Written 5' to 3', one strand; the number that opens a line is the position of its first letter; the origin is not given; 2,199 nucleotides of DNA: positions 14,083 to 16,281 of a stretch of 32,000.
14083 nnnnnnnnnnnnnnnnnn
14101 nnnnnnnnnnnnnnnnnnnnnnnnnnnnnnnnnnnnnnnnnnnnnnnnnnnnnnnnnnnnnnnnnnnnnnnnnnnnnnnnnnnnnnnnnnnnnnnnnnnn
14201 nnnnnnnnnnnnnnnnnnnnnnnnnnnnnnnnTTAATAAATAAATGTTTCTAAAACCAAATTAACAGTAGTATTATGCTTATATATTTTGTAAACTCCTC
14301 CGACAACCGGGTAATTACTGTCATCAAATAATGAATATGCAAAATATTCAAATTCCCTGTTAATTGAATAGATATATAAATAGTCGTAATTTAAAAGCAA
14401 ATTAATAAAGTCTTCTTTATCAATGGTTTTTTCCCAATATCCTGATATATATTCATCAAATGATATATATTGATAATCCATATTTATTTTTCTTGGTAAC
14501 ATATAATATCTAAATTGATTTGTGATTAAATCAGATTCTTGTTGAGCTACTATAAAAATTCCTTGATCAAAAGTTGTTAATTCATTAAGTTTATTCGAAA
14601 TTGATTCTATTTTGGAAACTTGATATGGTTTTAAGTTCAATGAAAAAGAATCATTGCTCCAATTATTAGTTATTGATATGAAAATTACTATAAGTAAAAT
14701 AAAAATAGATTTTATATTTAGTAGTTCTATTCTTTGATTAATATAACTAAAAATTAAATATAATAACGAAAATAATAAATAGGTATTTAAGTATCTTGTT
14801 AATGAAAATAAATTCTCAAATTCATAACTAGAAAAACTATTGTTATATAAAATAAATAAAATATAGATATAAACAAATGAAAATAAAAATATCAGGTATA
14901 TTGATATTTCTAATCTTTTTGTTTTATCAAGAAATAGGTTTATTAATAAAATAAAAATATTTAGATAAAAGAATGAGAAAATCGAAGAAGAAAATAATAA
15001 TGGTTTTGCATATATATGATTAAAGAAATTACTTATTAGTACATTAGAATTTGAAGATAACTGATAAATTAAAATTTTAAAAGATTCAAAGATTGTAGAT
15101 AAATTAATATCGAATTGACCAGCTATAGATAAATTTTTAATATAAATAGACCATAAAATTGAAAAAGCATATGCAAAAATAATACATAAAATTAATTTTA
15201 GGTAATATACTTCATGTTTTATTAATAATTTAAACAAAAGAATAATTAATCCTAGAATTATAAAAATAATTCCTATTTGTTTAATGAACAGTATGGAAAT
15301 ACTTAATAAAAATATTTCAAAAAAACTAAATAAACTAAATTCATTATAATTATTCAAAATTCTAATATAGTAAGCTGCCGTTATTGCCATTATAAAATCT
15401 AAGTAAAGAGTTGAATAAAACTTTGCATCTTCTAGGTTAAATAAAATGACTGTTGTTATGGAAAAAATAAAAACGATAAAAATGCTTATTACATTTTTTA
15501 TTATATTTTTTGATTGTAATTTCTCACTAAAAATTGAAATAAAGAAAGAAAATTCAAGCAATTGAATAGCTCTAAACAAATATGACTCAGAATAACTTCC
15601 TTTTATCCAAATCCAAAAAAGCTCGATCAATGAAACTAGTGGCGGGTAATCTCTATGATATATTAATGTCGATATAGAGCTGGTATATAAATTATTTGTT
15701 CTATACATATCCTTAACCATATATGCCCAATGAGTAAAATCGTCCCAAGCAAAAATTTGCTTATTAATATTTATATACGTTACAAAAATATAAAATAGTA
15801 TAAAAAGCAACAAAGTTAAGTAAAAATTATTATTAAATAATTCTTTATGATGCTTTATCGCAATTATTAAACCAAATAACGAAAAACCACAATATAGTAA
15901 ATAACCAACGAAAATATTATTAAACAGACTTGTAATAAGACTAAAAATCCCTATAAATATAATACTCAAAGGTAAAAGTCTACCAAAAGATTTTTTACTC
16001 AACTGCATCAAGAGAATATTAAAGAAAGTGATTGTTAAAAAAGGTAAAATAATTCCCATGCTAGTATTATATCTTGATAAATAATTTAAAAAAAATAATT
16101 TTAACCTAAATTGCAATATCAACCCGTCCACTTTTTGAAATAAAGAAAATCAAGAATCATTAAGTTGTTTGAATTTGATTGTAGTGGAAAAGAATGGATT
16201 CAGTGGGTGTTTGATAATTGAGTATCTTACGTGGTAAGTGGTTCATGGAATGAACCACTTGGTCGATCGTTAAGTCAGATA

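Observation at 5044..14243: A three-component extracytoplasmic glycosylation system (GtrA, GtrB/CsbB-like GT2 and YfhO) is arranged divergently around, and inside, a CDP-sugar operon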

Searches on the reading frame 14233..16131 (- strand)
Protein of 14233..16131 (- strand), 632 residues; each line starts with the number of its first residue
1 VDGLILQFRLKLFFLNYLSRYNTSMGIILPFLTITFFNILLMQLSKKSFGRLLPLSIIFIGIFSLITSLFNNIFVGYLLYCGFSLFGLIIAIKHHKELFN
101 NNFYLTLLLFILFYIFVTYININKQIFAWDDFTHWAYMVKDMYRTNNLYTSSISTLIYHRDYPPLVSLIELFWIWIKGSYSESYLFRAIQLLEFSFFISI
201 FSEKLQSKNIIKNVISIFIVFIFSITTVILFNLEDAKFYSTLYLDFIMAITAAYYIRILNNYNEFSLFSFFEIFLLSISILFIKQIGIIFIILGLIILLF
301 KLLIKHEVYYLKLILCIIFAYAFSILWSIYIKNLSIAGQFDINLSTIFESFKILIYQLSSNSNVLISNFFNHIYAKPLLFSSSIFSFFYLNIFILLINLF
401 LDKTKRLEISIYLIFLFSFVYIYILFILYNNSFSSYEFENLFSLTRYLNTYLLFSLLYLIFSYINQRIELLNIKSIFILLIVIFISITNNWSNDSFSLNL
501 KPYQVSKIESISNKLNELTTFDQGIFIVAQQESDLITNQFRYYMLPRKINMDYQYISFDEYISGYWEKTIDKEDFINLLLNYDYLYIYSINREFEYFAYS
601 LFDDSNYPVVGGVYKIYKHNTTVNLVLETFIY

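Call 4: search_protein_families(library=pfam, proteins=[window:14233-16131:-])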
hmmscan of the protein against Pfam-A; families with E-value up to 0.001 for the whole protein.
window:14233-16131:- (632 aa): 0 families

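Call 6: search_protein_families(library=ncbifam, proteins=[window:14233-16131:-])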
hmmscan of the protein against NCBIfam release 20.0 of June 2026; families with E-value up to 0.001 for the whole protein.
window:14233-16131:- (632 aa): 0 families

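Call 50: search_protein_families(library=pfam, proteins=[window:14233-16131:-], max_evalue=0.1)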
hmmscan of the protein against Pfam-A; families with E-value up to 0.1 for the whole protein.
window:14233-16131:- (632 aa): 0 families
